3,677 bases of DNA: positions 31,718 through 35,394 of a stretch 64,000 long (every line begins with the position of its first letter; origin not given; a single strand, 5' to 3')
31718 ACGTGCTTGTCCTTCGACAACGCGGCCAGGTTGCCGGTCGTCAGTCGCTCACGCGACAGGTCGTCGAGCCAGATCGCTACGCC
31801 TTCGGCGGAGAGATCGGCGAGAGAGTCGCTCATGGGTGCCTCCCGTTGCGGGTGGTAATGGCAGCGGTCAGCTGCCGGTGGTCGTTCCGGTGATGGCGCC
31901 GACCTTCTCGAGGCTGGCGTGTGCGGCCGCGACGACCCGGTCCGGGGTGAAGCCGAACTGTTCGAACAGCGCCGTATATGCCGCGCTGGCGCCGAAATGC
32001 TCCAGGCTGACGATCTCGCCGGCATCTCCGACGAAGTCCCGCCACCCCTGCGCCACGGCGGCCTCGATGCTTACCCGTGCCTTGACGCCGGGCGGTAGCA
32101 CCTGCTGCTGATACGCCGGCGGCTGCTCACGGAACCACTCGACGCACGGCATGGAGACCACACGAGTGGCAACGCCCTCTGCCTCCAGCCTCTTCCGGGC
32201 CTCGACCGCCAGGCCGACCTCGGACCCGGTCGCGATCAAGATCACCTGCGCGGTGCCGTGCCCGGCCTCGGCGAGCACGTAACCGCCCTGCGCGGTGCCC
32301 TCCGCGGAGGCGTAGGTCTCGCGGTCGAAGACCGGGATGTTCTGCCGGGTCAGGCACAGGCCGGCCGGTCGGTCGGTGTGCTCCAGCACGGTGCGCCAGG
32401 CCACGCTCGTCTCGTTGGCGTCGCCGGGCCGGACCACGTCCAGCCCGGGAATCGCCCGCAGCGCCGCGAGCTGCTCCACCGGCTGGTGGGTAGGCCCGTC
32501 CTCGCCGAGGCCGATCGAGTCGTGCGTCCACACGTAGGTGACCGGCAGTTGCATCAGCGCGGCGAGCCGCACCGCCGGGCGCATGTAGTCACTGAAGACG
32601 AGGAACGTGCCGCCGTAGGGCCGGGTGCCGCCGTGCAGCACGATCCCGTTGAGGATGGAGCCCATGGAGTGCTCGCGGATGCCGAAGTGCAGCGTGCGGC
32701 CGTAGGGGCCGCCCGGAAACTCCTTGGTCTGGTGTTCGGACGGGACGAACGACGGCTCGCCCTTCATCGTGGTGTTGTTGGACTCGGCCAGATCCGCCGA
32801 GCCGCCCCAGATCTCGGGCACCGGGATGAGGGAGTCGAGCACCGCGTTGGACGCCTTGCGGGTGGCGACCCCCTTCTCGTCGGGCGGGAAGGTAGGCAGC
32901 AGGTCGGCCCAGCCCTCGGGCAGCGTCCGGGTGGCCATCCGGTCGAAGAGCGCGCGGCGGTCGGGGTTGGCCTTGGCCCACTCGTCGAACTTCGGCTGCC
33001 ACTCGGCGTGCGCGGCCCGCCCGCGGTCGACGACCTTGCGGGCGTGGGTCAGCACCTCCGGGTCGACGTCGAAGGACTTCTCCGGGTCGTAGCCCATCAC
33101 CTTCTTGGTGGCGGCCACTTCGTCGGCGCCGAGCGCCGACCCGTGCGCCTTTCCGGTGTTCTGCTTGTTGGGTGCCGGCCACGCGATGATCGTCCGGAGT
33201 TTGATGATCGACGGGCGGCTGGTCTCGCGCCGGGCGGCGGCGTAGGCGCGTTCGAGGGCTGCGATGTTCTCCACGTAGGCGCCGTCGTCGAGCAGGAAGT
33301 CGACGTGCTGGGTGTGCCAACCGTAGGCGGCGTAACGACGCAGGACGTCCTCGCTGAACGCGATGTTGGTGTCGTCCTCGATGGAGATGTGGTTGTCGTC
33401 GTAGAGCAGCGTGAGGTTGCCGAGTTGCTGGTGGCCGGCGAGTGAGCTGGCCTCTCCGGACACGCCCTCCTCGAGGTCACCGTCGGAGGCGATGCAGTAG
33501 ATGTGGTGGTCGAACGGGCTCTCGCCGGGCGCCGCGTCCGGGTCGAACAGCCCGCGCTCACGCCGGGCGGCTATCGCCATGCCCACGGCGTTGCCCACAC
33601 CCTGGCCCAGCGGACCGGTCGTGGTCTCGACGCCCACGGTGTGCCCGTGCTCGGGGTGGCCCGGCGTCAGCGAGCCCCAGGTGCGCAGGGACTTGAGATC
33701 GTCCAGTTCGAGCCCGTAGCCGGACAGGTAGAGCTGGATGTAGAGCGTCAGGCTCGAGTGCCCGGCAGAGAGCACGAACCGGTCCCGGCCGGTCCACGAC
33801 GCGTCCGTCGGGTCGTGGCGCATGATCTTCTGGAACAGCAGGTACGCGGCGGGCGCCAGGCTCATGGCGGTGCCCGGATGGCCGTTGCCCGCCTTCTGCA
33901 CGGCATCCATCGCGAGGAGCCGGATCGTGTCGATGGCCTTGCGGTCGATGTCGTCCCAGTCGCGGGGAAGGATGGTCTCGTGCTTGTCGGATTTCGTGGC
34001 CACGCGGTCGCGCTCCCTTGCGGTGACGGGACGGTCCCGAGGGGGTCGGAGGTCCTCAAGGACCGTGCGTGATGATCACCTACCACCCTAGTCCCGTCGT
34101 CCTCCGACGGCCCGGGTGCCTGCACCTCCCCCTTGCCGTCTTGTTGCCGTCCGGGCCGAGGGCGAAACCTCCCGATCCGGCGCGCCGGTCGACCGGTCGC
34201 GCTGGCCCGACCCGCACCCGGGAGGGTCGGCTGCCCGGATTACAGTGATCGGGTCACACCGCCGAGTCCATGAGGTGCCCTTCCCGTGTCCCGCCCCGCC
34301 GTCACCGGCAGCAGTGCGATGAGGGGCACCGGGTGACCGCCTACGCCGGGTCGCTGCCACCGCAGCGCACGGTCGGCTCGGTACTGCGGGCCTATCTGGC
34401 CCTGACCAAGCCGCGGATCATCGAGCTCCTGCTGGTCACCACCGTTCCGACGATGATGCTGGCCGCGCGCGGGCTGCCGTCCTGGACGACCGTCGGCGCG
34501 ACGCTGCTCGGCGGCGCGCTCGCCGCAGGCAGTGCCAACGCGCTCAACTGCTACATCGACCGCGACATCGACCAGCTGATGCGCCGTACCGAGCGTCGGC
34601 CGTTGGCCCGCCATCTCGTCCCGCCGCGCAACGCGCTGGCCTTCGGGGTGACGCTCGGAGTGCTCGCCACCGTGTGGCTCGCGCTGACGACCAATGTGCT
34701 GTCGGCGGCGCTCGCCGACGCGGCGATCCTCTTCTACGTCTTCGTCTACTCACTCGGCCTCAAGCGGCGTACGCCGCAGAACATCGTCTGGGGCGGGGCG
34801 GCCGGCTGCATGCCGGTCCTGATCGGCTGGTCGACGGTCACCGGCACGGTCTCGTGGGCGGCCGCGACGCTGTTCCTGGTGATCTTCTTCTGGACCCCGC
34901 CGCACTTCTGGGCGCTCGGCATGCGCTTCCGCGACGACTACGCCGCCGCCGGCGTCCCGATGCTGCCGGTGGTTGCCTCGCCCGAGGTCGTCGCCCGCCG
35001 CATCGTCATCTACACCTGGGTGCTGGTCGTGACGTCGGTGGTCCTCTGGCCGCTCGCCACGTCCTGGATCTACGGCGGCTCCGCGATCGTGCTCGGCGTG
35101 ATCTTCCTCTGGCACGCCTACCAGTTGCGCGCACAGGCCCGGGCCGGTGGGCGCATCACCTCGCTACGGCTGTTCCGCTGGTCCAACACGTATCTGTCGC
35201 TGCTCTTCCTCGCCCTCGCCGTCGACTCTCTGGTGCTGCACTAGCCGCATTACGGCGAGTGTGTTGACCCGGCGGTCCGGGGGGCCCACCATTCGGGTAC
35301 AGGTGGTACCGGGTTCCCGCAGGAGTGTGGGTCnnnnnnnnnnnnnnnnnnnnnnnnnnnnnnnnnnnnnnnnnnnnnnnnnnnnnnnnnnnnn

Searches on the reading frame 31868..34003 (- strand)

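Call 5: search_protein_families(library=pfam, proteins=[window:31868-34003:-], max_evalue=0.01)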
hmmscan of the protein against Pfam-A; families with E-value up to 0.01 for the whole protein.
window:31868-34003:- (711 aa): 4 families
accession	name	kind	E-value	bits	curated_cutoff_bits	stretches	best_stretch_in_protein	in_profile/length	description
PF00456.26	Transketolase_N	-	2.1e-130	435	22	1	20-362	2-334/334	Transketolase, thiamine diphosphate binding domain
PF02779.29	Transket_pyr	-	1.6e-51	174.9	27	1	378-557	2-173/174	Transketolase, pyrimidine binding domain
PF22613.1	Transketolase_C_1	-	1.9e-41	141.2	27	1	573-686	1-113/113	Transketolase-like TK C-terminal domain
PF02780.25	Transketolase_C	-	1.3e-12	48.2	25.9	1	584-690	9-124/124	Transketolase, C-terminal domain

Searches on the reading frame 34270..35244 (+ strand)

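Call 5: search_protein_families(library=pfam, proteins=[window:34270-35244:+], max_evalue=0.01)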
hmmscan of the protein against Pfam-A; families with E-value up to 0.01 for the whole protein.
window:34270-35244:+ (324 aa): 1 family
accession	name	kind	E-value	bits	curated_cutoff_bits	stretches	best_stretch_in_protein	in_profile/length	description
PF01040.23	UbiA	-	1.1e-65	221.8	34.2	1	54-305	1-249/250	UbiA prenyltransferase family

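Call 6: search_protein_families(library=ncbifam, proteins=[window:34270-35244:+], max_evalue=0.1)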
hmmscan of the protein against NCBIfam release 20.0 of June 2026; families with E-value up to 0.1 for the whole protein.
window:34270-35244:+ (324 aa): 17 families
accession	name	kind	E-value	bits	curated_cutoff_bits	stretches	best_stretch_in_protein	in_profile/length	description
NF003349.0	PRK04375.1-2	equivalog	4e-132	440.2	246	1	32-323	18-313/318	heme o synthase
TIGR01473.1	cyoE_ctaB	equivalog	3.5e-93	312.4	210.3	1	41-320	2-281/281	heme o synthase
NF003348.0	PRK04375.1-1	equivalog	7.2e-55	186.4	285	1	38-322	2-285/292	heme o synthase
TIGR01474.1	ubiA_proteo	equivalog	1.2e-20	74.2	275.45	1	46-319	11-280/282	4-hydroxybenzoate octaprenyltransferase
NF041586.1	MqnP_DT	exception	6.9e-15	55.5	430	1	54-282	15-241/277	menaquinone biosynthesis prenyltransferase MqnP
NF009523.0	PRK12884.1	equivalog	2.6e-13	49.8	269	1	39-316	4-275/279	prenyltransferase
NF009524.0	PRK12886.1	equivalog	7e-11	42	387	1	60-321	29-285/291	prenyltransferase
NF009521.0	PRK12882.1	equivalog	1.2e-09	37.8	296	1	39-167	5-129/280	geranylgeranylglycerol-phosphate geranylgeranyltransferase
NF009522.0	PRK12883.1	equivalog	1.1e-08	35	353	1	39-286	3-243/279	geranylgeranylglycerol-phosphate geranylgeranyltransferase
TIGR01475.1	ubiA_other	subfamily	4e-08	33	180.8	1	59-209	22-171/282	UbiA-like polyprenyltransferase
NF009514.0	PRK12873.1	equivalog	1.6e-07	31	246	1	44-217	18-194/297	4-hydroxybenzoate polyprenyltransferase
NF041585.1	MqnP_Cj_Hp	exception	5.8e-07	29.3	375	1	72-316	36-276/281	menaquinone biosynthesis prenyltransferase MqnP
NF009515.0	PRK12874.1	equivalog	1.5e-06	27.8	392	1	83-318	57-285/291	4-hydroxybenzoate polyprenyltransferase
NF009526.0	PRK12888.1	equivalog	1.9e-06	27.6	364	1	65-283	44-260/301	4-hydroxybenzoate octaprenyltransferase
NF005742.0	PRK07566.1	equivalog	2.4e-05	23.6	313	1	68-189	55-178/315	chlorophyll synthase ChlG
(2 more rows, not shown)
